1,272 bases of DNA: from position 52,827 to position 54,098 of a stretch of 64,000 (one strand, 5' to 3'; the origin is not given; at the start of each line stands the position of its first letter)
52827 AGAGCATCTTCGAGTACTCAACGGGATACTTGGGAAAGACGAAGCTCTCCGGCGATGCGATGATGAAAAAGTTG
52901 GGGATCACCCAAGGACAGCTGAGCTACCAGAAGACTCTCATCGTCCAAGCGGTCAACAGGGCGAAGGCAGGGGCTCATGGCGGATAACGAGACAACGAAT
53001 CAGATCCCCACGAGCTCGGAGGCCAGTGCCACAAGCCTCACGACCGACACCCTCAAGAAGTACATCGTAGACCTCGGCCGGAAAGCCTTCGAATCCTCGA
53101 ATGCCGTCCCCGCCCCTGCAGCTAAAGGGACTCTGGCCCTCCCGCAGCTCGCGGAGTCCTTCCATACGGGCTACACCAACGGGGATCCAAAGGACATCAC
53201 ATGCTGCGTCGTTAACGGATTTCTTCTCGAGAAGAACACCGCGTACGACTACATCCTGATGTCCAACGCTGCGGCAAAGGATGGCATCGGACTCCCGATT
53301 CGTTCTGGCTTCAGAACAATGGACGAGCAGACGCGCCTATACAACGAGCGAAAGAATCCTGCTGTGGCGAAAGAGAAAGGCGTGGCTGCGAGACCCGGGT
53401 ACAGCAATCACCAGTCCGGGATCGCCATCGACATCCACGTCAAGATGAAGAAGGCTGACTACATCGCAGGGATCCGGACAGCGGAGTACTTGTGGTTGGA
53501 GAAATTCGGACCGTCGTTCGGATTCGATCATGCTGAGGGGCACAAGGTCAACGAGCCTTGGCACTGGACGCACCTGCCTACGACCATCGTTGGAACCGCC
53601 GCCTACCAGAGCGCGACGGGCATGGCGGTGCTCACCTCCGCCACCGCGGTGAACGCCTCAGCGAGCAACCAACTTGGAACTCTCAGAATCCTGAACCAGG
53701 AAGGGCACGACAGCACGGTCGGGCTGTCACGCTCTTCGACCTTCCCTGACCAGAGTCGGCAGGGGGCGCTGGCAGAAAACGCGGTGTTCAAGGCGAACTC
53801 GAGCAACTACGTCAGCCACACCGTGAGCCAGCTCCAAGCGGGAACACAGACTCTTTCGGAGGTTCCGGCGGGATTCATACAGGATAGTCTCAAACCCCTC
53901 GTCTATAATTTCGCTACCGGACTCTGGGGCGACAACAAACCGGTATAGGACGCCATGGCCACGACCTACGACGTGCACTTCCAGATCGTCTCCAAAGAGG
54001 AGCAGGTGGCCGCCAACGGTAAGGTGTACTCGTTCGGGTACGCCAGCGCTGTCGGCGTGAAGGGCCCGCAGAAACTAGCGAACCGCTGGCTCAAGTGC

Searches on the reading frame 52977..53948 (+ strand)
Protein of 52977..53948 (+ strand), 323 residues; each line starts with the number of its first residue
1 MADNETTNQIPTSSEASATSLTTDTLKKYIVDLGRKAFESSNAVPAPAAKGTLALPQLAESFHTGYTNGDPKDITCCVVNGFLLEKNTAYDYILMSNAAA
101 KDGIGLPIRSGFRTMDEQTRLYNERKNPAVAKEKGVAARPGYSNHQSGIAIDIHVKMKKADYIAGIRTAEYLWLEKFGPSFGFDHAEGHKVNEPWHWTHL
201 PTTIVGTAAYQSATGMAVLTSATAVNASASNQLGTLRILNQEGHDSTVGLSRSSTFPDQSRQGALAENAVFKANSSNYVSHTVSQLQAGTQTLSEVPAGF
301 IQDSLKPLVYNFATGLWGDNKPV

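Call 10: search_protein_families(library=phrogs, proteins=[window:52977-53948:+], max_evalue=0.001)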
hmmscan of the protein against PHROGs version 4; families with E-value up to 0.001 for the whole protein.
window:52977-53948:+ (323 aa): 10 families
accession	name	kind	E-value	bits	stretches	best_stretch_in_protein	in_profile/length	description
phrog_16823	-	tail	1.4e-13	50.2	1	44-209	906-1061/1948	tail length tape measure protein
phrog_2649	-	lysis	4.3e-09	37.6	1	94-199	24-127/261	endolysin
phrog_23582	-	unknown function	7.4e-07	29.5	1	77-214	6-147/565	-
phrog_13118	-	lysis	9.2e-07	28.4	1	88-255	471-628/888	endolysin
phrog_6523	-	lysis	7.5e-06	26.9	1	82-170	15-99/255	endolysin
phrog_5115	-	moron, auxiliary metabolic gene and host takeover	7e-05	23.2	1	86-246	18-165/283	ferredoxin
phrog_15351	-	lysis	8.1e-05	23.1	1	97-158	34-93/289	endolysin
phrog_894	-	lysis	0.00065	19.8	1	142-203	109-162/389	endolysin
phrog_465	-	lysis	0.00072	20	0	108-155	77-115/292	endolysin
phrog_23178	-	other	0.00098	19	0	81-163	404-486/626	peptidase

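Call 57: search_protein_families(library=pfam, proteins=[window:52977-53948:+], max_evalue=0.01)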
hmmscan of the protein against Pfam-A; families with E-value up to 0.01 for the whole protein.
window:52977-53948:+ (323 aa): 1 family
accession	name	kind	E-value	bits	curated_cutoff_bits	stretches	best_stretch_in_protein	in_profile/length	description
PF02557.22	VanY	-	7e-21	74.8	25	1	83-201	3-131/132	D-alanyl-D-alanine carboxypeptidase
